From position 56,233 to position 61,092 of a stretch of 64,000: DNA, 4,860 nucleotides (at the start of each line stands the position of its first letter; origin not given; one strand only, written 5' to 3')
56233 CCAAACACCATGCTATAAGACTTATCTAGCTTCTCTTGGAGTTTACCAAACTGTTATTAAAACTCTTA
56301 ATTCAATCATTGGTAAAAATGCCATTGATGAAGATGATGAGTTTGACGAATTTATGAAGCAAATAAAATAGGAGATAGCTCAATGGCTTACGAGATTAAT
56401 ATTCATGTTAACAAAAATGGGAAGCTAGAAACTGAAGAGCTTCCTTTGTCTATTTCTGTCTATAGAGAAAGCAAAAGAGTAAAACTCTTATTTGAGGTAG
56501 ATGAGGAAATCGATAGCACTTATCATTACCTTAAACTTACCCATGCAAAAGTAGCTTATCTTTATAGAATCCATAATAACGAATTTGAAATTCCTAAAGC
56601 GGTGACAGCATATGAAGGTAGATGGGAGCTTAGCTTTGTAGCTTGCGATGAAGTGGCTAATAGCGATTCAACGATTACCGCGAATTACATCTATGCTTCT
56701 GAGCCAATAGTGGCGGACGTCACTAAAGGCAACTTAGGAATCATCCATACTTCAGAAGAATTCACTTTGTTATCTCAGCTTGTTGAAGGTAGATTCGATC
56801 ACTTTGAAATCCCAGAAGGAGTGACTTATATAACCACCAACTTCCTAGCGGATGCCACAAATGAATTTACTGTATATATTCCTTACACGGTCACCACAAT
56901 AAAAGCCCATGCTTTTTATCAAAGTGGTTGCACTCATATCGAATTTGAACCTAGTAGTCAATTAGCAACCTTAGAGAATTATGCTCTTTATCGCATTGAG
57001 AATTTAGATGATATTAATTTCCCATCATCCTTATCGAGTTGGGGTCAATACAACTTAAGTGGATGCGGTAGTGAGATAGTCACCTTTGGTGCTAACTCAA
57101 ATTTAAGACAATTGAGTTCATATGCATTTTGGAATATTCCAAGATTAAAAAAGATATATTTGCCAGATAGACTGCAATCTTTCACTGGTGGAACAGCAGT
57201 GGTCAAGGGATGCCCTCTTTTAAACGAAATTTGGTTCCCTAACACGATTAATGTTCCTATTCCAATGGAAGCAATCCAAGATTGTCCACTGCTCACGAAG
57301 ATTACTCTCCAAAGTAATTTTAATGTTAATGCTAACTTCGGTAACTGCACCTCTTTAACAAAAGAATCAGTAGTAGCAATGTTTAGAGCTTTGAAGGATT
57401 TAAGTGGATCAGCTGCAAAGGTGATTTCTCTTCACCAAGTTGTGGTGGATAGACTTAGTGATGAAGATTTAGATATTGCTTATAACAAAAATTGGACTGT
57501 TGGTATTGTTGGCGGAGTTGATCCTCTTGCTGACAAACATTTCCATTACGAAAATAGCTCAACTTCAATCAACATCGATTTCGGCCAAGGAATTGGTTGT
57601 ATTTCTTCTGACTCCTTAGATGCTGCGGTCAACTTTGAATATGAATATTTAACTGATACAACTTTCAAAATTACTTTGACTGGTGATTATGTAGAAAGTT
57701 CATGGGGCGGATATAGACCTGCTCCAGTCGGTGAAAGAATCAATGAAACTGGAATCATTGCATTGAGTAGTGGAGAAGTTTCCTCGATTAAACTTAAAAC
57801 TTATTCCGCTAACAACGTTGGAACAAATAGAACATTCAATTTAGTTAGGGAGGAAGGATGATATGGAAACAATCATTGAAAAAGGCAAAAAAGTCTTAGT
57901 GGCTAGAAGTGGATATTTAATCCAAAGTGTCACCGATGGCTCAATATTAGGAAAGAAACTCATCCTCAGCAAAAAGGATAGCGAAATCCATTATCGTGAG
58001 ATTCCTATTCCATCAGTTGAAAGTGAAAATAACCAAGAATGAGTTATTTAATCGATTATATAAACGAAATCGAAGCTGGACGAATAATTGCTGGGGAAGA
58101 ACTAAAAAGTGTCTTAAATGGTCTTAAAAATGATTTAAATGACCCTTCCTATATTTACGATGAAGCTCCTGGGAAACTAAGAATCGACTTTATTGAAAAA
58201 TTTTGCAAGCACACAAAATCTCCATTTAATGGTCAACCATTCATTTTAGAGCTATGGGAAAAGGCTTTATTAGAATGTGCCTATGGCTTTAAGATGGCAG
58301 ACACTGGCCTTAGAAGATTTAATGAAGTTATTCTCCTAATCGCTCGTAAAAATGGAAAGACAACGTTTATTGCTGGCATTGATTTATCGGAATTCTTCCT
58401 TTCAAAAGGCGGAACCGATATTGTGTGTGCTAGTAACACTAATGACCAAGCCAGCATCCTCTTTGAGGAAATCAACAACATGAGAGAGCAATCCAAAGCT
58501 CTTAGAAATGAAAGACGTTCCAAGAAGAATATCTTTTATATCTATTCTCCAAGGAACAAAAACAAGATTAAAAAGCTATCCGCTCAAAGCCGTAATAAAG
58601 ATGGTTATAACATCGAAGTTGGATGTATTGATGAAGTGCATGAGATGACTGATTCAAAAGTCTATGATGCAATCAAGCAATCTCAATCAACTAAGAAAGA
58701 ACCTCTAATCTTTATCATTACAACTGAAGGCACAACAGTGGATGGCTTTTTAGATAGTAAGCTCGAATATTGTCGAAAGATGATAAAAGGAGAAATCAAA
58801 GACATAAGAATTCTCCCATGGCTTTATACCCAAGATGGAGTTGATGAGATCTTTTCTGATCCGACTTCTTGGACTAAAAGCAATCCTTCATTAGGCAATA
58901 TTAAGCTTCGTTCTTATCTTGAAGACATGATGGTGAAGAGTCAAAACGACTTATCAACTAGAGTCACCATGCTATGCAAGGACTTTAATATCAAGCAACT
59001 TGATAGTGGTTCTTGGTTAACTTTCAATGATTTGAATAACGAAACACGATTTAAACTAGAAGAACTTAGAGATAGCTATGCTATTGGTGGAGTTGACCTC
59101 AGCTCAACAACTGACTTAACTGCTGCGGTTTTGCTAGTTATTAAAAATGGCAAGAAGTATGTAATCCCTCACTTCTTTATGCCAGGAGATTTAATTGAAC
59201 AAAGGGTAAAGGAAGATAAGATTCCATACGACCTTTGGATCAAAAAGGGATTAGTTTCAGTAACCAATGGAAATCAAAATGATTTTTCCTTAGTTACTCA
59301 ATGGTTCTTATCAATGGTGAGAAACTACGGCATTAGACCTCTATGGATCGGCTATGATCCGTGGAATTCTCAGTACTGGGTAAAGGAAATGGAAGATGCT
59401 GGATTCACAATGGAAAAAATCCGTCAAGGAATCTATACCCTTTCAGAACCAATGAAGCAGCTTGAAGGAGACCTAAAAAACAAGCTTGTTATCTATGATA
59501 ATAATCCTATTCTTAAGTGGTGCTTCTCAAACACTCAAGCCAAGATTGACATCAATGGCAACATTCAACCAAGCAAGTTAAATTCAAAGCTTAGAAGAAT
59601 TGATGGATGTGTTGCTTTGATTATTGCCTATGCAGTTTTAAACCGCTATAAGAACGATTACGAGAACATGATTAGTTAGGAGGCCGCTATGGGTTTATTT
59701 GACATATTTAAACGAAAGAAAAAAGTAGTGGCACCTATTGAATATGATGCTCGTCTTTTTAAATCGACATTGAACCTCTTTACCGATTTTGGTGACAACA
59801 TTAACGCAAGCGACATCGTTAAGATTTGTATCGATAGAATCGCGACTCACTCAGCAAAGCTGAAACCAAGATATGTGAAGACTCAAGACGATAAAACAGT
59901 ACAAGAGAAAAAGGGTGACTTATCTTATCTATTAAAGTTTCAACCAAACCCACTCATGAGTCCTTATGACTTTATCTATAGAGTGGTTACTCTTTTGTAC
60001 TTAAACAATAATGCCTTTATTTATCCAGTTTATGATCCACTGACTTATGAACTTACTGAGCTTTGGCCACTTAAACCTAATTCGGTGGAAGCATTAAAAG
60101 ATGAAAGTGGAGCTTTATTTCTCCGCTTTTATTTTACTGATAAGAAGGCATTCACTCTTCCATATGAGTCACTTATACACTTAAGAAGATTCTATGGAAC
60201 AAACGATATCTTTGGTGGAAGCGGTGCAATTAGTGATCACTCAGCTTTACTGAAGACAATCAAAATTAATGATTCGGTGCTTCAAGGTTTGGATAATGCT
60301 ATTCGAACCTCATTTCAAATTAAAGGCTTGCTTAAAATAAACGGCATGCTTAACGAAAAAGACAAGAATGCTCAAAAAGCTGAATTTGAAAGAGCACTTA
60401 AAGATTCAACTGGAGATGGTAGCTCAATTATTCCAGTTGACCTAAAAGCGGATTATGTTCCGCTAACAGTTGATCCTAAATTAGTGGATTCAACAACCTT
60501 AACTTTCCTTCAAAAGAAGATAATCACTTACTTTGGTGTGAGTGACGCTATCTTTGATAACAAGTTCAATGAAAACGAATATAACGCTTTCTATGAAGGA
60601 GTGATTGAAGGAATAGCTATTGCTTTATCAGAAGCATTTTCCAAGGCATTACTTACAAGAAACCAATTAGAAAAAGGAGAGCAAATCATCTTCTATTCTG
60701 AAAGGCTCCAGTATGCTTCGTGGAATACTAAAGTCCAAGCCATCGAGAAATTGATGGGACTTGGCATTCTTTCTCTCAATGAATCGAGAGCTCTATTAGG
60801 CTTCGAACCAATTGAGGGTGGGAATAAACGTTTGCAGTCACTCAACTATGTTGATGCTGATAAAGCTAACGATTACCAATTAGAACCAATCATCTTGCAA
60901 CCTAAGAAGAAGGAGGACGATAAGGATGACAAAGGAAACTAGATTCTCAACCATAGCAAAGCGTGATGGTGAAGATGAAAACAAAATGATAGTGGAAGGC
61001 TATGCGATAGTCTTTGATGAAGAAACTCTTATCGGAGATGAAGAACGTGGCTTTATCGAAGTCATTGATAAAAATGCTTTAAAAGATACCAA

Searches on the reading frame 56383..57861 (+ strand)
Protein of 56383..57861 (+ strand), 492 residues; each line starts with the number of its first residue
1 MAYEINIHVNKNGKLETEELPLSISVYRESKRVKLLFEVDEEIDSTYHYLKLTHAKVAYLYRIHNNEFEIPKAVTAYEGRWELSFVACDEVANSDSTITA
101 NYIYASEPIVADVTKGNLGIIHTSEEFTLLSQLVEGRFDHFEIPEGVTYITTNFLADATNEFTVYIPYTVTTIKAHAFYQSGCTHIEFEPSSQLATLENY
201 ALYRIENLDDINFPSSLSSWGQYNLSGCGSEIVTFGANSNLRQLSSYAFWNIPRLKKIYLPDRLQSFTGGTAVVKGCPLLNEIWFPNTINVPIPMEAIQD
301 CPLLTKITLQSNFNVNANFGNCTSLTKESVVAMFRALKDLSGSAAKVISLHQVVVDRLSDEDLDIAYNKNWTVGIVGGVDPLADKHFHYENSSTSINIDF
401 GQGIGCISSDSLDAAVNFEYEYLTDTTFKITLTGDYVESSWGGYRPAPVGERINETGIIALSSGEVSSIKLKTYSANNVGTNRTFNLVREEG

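Call 67: search_protein_families(library=phrogs, proteins=[window:56383-57861:+], max_evalue=0.00001)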
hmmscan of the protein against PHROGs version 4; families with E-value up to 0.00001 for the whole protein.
window:56383-57861:+ (492 aa): 1 family
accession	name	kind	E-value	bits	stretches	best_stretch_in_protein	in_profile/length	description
phrog_35892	-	unknown function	5.4e-07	28.6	1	141-265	559-681/1181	-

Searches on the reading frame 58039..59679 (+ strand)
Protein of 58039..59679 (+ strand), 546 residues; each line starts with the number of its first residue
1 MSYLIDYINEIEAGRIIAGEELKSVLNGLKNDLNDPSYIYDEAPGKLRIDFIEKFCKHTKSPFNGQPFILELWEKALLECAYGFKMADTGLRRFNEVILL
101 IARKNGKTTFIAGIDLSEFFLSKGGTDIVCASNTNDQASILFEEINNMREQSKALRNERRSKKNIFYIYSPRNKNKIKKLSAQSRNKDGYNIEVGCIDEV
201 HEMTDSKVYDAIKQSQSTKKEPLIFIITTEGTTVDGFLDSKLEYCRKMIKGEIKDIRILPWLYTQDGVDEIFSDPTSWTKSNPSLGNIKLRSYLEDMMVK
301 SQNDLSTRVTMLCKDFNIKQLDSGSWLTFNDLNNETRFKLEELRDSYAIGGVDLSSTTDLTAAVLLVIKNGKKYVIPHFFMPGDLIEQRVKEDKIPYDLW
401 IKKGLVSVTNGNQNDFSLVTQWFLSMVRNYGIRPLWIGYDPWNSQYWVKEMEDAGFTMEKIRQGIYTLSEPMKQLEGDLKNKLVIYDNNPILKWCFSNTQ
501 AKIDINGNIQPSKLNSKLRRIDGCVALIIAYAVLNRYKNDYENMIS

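Call 67: search_protein_families(library=phrogs, proteins=[window:58039-59679:+], max_evalue=0.00001)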
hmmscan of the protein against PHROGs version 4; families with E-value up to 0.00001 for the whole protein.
window:58039-59679:+ (546 aa): 7 families
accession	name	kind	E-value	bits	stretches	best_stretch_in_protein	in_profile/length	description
phrog_9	-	head and packaging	1.5e-143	481.5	1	16-543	176-672/812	terminase large subunit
phrog_2699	-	head and packaging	1.1e-69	235.7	1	241-542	1-301/315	terminase large subunit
phrog_4914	-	head and packaging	4.5e-36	125.5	1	6-194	13-212/213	terminase large subunit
phrog_37124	-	unknown function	7.8e-22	78.7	1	353-467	2-128/143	-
phrog_7331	-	head and packaging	2.5e-20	73.2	1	448-541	7-99/113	terminase large subunit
phrog_10517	-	head and packaging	2.4e-19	70.7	1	6-147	39-183/207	terminase large subunit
phrog_2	-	head and packaging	2.1e-08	34.4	1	93-540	276-596/807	terminase large subunit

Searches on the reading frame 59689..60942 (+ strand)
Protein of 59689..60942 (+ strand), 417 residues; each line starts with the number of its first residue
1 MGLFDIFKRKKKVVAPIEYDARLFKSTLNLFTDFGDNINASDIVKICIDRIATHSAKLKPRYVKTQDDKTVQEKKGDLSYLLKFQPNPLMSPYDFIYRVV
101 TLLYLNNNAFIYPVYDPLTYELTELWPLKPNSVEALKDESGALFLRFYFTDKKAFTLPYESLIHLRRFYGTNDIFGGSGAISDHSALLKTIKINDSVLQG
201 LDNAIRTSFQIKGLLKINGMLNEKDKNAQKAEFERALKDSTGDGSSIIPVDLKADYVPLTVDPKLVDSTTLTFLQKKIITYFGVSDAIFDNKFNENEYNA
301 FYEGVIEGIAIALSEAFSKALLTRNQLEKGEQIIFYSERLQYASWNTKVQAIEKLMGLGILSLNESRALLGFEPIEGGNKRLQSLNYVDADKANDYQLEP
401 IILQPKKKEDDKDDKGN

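Call 67: search_protein_families(library=phrogs, proteins=[window:59689-60942:+], max_evalue=0.00001)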
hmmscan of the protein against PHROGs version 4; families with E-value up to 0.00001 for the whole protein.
window:59689-60942:+ (417 aa): 4 families
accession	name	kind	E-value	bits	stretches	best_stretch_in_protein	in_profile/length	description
phrog_12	-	head and packaging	1.2e-64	220.5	1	1-415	48-454/646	portal protein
phrog_2662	-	head and packaging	3e-22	80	1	33-390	59-423/717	portal protein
phrog_29023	-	unknown function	1.5e-15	58.6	1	295-399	6-110/152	-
phrog_5929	-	head and packaging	5e-10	40.1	1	210-408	16-220/228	portal protein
